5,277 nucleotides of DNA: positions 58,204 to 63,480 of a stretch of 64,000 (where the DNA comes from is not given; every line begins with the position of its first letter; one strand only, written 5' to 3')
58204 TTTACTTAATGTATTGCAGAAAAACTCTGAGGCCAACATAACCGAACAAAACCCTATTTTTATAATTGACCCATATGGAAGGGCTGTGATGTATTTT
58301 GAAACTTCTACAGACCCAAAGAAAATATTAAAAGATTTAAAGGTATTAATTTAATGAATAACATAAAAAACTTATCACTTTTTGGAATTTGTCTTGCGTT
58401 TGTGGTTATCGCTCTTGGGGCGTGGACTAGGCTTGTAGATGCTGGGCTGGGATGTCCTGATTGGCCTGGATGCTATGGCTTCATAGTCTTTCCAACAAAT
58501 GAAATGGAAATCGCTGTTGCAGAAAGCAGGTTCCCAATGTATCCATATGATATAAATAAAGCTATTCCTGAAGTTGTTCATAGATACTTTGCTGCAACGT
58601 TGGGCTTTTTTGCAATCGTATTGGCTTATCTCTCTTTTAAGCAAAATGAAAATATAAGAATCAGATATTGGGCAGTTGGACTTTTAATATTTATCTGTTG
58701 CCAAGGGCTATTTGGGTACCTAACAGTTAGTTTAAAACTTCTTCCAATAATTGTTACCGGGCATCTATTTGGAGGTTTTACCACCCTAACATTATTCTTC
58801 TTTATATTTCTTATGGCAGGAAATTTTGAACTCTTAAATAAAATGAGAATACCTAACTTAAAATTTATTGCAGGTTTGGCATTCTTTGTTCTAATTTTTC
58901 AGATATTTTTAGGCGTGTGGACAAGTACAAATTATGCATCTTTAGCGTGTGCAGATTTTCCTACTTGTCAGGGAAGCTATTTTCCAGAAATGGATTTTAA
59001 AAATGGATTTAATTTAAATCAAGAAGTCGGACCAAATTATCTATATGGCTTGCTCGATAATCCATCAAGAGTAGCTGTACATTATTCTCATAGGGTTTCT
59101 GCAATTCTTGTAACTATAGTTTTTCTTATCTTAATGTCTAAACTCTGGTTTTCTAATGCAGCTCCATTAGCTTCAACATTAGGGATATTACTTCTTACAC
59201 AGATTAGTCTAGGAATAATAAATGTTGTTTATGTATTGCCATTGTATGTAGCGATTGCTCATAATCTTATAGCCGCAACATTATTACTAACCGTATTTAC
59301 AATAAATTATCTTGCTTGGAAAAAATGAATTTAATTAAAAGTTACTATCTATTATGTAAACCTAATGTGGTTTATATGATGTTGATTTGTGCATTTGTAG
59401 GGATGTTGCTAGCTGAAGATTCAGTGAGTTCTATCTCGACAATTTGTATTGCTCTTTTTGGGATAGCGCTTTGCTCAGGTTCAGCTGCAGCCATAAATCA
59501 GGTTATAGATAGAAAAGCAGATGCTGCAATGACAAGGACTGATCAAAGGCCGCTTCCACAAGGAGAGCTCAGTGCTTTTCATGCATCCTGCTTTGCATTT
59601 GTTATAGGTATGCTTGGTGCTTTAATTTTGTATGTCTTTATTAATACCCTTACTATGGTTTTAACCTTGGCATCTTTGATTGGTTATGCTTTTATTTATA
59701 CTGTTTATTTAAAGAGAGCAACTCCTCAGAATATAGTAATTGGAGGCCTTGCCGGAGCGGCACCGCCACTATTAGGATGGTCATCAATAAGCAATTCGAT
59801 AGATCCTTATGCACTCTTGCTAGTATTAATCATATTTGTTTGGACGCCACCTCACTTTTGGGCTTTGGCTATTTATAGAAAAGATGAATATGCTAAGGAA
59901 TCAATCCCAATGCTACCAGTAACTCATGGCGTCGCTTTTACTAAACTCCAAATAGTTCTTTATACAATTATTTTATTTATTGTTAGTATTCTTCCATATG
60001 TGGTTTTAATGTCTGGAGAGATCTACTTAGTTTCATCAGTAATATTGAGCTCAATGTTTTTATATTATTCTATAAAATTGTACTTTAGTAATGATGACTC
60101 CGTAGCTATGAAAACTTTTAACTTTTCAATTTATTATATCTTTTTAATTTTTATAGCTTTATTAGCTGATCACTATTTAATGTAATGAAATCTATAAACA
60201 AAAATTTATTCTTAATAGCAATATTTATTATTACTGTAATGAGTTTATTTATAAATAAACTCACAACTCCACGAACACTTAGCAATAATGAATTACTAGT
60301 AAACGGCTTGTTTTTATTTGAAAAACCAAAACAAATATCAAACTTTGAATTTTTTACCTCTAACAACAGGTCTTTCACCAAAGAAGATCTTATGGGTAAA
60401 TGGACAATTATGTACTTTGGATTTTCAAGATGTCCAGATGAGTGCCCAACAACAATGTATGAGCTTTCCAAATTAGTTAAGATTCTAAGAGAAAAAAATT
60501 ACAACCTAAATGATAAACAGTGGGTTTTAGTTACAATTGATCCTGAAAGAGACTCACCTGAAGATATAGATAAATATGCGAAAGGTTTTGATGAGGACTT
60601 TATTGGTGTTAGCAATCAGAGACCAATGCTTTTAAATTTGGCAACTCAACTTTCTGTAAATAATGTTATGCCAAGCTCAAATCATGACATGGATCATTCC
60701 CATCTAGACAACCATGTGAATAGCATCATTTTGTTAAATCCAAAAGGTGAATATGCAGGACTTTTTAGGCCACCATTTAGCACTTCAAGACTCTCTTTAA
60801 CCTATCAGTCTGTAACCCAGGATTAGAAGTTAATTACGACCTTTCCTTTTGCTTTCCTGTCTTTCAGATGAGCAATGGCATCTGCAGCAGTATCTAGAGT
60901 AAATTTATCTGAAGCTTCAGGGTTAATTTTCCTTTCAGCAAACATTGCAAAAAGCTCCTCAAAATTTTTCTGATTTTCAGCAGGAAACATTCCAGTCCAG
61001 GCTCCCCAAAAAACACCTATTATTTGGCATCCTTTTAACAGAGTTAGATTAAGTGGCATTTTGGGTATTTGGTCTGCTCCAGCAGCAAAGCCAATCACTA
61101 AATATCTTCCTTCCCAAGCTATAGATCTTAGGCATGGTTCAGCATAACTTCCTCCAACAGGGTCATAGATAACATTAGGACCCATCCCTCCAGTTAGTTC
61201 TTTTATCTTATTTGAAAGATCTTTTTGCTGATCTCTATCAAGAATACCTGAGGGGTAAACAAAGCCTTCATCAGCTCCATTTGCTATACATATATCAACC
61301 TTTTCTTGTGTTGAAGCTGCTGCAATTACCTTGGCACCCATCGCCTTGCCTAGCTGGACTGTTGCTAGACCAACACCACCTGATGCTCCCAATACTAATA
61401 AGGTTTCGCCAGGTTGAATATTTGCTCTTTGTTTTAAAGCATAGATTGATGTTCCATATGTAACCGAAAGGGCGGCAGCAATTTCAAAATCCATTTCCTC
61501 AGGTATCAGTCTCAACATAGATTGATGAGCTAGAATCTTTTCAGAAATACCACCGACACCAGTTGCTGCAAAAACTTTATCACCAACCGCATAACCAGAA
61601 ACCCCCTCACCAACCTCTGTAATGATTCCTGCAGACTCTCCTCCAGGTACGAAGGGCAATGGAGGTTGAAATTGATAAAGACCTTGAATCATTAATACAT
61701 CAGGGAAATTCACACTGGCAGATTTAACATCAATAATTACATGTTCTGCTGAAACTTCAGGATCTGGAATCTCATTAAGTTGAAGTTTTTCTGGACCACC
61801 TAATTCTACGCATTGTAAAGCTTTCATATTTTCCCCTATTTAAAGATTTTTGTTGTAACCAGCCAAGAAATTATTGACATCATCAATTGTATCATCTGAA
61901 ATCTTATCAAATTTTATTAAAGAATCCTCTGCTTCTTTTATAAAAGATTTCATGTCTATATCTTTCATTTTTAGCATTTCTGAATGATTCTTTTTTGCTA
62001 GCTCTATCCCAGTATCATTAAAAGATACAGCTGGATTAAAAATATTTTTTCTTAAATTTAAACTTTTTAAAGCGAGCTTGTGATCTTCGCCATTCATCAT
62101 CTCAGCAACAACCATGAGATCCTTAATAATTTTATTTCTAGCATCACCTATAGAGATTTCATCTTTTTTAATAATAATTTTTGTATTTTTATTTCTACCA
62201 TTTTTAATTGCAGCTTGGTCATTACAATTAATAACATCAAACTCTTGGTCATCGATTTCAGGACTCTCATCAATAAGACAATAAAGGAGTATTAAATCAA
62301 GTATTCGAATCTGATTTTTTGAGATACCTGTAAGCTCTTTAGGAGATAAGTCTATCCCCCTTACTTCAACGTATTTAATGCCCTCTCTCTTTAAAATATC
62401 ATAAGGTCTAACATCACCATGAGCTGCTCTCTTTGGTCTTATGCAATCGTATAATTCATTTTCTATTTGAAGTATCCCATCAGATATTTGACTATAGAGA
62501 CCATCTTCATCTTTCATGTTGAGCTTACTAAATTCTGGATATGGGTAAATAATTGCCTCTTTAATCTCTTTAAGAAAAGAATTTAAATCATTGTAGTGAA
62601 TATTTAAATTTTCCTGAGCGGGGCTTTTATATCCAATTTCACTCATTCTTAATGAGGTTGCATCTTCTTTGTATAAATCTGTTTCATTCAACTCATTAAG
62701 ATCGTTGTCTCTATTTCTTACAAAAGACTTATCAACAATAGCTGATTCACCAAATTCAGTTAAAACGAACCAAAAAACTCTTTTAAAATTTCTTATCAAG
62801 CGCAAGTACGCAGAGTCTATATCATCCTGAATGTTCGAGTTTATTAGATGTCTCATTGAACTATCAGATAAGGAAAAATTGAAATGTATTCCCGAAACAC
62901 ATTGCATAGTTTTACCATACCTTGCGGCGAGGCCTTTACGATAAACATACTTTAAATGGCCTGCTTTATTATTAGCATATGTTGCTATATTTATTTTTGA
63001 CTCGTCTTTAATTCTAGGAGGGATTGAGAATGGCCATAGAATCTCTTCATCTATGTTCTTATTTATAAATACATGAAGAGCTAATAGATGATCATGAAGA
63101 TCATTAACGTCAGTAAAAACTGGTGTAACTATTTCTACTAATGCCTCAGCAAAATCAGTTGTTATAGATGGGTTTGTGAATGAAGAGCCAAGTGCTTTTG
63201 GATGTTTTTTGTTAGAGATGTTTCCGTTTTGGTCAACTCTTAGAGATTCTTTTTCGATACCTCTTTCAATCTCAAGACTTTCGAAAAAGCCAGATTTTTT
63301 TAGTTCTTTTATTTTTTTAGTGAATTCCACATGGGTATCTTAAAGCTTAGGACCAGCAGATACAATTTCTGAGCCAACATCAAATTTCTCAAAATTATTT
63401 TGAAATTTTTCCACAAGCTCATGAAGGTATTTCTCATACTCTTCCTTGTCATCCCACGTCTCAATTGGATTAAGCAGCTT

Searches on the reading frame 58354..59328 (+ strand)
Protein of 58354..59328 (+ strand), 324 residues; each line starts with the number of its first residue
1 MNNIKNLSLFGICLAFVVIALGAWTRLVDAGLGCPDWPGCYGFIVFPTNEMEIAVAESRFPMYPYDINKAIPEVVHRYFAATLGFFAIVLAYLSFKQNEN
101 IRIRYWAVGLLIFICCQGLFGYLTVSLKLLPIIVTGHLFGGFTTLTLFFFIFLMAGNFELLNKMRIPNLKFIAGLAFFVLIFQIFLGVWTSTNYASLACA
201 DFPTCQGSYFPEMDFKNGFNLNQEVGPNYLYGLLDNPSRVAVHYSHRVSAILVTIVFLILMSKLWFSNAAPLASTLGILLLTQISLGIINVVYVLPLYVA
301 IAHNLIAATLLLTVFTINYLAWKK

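Call 76: search_protein_families(library=pfam, proteins=[window:58354-59328:+], max_evalue=0.00001)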
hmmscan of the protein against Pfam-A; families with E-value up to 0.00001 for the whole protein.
window:58354-59328:+ (324 aa): 1 family
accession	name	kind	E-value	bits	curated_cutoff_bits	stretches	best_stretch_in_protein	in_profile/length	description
PF02628.20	COX15-CtaA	-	2.2e-69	234.4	29.9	1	7-314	3-321/322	Cytochrome oxidase assembly protein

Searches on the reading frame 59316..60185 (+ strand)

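Call 76: search_protein_families(library=pfam, proteins=[window:59316-60185:+], max_evalue=0.00001)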
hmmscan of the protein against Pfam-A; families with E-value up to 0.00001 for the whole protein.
window:59316-60185:+ (289 aa): 1 family
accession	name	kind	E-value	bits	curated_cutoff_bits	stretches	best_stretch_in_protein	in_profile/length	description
PF01040.23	UbiA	-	6.7e-66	222.6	34.2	1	23-270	2-245/250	UbiA prenyltransferase family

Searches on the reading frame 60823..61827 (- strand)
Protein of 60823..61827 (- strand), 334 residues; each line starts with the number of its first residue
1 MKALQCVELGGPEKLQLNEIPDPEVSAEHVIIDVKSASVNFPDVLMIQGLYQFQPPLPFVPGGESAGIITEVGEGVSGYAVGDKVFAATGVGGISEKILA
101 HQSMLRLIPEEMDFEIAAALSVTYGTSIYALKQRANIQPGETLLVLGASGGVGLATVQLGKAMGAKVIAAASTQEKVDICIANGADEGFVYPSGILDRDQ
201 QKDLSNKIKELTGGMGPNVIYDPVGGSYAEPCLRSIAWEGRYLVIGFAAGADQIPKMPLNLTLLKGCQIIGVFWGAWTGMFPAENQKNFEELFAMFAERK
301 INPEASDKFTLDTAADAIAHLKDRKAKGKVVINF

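Call 76: search_protein_families(library=pfam, proteins=[window:60823-61827:-], max_evalue=0.00001)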
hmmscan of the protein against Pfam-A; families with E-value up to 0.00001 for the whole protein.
window:60823-61827:- (334 aa): 3 families
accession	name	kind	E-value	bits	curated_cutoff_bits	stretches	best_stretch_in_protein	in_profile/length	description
PF00107.32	ADH_zinc_N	-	1.2e-23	83.9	31.8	1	151-282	1-121/129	Zinc-binding dehydrogenase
PF08240.17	ADH_N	-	1.7e-14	54.4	23.5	1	27-108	2-102/104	Alcohol dehydrogenase GroES-like domain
PF13602.12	ADH_zinc_N_2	-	2.6e-13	51.5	27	1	201-332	11-134/134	Zinc-binding dehydrogenase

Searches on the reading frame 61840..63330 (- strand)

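Call 76: search_protein_families(library=pfam, proteins=[window:61840-63330:-], max_evalue=0.00001)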
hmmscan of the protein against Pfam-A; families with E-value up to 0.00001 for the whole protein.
window:61840-63330:- (496 aa): 1 family
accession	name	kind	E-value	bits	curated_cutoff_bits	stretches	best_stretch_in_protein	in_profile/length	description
PF04262.19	Glu_cys_ligase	-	1.2e-128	429.3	27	1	20-372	15-370/372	Glutamate-cysteine ligase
